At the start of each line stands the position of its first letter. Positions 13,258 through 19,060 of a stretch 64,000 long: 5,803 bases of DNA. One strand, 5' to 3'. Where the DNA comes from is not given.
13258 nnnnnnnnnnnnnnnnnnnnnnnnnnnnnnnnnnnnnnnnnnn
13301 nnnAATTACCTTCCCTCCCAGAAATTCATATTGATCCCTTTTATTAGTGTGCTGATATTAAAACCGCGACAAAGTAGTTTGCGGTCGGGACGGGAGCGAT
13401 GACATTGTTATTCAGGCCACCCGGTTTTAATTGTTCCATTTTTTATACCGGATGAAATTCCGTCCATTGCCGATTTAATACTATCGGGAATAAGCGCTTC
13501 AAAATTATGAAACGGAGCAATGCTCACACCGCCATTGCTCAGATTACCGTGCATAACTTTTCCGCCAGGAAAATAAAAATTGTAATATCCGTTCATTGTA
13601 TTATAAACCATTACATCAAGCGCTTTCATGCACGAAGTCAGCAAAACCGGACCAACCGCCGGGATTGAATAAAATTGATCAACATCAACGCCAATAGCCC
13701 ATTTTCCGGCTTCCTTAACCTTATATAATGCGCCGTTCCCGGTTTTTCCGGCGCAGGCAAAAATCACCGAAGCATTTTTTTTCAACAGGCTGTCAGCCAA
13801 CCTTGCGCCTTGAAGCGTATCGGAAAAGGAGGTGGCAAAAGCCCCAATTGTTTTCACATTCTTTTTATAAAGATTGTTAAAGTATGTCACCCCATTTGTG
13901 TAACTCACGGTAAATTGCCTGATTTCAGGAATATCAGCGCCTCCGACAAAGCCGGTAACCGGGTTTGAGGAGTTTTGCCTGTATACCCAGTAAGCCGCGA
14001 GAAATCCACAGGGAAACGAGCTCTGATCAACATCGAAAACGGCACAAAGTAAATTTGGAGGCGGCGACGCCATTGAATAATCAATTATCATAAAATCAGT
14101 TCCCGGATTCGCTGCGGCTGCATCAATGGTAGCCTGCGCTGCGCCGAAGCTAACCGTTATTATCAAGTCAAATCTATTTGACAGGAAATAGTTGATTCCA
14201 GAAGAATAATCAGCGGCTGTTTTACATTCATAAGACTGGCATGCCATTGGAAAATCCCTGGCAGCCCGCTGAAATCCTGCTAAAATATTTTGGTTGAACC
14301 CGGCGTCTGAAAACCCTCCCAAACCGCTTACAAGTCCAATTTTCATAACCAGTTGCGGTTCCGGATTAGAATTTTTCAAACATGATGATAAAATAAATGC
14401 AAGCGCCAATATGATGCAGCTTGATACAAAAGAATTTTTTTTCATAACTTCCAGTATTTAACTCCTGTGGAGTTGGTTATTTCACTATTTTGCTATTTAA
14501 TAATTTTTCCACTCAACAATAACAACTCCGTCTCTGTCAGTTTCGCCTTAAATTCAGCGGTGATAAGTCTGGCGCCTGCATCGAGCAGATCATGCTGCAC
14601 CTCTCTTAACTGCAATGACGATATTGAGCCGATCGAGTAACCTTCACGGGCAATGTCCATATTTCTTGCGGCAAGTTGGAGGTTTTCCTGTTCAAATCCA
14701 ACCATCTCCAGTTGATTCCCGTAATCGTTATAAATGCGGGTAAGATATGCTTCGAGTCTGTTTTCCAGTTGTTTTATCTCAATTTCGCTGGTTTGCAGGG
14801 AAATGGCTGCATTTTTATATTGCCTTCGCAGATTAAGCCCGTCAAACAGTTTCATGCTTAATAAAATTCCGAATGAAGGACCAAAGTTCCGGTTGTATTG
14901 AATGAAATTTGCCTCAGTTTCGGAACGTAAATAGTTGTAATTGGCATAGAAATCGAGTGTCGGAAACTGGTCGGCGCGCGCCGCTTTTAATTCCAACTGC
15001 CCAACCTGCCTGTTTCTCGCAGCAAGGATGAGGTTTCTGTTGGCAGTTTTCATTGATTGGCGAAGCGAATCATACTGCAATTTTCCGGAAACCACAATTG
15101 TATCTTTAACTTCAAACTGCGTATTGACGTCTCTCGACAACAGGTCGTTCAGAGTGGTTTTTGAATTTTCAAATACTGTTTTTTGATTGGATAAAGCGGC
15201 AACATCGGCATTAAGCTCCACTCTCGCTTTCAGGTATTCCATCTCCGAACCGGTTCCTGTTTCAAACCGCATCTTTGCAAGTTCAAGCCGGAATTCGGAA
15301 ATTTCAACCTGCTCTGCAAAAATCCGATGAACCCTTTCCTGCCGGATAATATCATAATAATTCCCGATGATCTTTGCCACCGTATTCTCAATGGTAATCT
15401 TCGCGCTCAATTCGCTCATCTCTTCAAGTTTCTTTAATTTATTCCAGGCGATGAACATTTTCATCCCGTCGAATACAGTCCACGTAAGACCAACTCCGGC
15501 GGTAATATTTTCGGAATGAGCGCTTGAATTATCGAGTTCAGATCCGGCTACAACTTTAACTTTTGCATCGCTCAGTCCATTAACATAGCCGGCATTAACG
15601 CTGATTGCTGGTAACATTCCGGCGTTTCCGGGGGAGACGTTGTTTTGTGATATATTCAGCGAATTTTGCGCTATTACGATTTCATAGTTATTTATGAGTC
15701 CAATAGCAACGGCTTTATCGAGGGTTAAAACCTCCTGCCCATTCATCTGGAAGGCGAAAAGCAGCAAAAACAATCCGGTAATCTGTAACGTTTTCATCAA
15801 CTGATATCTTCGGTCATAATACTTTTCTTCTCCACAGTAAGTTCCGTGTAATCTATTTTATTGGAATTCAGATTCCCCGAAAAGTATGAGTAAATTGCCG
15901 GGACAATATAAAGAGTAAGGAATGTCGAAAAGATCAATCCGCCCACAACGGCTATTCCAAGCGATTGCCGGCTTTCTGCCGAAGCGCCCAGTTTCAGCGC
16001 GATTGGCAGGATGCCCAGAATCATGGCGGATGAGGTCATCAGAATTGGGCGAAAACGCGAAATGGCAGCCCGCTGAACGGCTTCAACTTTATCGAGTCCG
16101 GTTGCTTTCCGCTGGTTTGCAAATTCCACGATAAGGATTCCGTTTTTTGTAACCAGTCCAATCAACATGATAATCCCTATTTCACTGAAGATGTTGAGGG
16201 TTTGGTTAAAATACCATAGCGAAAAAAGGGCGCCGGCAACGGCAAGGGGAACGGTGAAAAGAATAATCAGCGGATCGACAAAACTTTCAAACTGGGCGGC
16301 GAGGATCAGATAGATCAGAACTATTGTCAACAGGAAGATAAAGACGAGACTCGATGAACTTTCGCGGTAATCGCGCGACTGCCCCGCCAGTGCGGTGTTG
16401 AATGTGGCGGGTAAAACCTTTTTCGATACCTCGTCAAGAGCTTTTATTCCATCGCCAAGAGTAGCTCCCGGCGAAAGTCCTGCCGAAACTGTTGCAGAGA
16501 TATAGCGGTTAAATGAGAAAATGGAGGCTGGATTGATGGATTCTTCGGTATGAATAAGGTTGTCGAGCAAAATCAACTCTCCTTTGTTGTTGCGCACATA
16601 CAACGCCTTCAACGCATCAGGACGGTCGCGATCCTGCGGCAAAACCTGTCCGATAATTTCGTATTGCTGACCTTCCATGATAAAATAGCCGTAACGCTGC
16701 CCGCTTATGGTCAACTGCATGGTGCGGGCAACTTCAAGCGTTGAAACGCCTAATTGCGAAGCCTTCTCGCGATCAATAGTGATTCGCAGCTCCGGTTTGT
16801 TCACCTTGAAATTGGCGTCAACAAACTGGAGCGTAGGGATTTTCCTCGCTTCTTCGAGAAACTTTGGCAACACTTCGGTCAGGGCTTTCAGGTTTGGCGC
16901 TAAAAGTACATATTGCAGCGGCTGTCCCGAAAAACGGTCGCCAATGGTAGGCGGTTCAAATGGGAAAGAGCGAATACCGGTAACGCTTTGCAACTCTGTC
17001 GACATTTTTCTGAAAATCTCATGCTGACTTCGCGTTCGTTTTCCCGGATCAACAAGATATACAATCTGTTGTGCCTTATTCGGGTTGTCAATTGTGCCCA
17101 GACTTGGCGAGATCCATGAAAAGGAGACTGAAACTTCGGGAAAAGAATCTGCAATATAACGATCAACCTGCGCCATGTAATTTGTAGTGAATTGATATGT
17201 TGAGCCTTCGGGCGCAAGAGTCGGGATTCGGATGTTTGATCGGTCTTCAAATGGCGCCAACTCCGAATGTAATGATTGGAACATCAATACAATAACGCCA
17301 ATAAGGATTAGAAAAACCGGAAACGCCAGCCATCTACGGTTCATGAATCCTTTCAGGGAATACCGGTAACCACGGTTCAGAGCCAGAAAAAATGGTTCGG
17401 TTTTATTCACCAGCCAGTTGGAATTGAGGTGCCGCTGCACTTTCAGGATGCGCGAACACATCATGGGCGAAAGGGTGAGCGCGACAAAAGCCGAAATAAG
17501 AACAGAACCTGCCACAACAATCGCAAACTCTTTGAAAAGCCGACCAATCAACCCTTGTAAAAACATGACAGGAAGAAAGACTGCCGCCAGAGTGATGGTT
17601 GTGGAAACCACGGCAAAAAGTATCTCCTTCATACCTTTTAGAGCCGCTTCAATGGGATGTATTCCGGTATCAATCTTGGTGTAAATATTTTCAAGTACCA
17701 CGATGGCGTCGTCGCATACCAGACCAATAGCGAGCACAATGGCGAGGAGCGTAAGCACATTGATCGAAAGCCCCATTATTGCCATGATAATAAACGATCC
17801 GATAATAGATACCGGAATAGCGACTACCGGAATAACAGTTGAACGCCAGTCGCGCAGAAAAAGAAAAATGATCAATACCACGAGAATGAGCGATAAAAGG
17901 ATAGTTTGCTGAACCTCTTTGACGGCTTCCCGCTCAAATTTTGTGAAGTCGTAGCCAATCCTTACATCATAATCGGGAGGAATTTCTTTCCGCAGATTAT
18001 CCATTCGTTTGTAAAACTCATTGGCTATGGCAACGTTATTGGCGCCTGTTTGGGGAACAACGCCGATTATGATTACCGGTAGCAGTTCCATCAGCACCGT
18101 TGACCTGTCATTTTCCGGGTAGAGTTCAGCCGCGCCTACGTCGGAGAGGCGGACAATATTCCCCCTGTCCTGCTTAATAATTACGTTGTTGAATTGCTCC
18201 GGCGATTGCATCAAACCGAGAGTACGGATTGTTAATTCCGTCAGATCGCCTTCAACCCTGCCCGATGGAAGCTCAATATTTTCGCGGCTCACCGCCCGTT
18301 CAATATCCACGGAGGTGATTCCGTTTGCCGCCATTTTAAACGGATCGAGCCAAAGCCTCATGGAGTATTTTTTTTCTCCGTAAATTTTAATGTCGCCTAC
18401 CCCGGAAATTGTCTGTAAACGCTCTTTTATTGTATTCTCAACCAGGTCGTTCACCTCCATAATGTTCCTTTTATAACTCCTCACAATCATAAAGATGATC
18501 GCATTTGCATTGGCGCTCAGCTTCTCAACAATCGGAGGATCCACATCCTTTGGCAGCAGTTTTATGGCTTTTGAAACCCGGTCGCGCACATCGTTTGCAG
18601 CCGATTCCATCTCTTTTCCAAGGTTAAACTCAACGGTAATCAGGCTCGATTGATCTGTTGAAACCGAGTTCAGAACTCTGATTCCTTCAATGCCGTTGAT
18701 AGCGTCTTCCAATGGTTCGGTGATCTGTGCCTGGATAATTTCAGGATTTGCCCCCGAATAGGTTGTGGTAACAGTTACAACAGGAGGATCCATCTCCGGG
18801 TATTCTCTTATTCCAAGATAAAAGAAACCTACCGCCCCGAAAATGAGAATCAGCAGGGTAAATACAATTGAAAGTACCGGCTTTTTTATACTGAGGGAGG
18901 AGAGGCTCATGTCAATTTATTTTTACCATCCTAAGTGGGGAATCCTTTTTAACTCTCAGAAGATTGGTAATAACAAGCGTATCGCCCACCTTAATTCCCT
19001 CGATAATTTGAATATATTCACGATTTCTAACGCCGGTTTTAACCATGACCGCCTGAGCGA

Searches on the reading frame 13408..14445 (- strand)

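Call 26: search_protein_families(library=pfam, proteins=[window:13408-14445:-], max_evalue=0.001)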
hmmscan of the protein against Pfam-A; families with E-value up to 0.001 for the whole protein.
window:13408-14445:- (345 aa): 1 family
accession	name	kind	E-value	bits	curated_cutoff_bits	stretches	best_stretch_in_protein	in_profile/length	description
PF02608.20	Bmp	-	2.7e-40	138.7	24.1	1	43-314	10-274/301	ABC transporter substrate-binding protein PnrA-like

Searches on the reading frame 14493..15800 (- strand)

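Call 26: search_protein_families(library=pfam, proteins=[window:14493-15800:-], max_evalue=0.001)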
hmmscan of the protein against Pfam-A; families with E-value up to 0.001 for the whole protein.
window:14493-15800:- (435 aa): 1 family
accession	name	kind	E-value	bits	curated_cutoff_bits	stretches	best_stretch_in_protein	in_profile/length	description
PF02321.23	OEP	-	6.2e-43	147.2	22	2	27-221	1-186/187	Outer membrane efflux protein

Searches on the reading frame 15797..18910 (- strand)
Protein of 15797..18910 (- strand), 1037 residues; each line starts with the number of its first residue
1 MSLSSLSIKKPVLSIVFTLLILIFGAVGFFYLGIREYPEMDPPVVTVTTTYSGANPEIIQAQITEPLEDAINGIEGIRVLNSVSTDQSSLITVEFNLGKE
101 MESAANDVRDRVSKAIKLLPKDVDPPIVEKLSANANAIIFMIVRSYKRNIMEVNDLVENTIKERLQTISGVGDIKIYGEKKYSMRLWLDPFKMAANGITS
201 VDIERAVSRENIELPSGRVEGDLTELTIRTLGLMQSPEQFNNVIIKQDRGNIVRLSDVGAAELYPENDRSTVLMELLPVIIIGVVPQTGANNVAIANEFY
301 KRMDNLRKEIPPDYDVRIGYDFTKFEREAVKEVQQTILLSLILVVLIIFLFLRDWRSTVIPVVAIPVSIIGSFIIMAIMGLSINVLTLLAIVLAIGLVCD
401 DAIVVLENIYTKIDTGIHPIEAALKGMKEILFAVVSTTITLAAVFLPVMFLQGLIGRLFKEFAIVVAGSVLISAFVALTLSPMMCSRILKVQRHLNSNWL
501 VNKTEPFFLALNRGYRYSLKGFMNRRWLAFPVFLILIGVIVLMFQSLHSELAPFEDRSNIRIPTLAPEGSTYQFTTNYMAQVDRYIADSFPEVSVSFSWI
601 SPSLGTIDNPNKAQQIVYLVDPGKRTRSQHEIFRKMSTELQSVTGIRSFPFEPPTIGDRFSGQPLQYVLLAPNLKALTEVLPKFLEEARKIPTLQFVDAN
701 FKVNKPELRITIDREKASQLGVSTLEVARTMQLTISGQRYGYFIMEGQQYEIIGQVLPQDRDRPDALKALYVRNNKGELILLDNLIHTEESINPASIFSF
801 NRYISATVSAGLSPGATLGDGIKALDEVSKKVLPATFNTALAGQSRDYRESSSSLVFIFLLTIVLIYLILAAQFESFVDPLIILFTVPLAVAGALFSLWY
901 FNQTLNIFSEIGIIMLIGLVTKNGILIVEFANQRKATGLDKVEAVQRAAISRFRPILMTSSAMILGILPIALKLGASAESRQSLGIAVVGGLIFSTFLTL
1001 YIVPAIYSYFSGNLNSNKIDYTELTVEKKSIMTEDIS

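Call 26: search_protein_families(library=pfam, proteins=[window:15797-18910:-], max_evalue=0.001)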
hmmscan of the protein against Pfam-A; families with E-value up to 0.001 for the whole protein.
window:15797-18910:- (1037 aa): 2 families
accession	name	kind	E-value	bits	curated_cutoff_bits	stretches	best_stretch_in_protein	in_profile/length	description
PF00873.25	ACR_tran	-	1.7e-284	946.8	28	1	4-1010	2-1020/1021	AcrB/AcrD/AcrF family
PF03176.21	MMPL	-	1.9e-17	63.7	20.5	2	806-1012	90-304/333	MMPL family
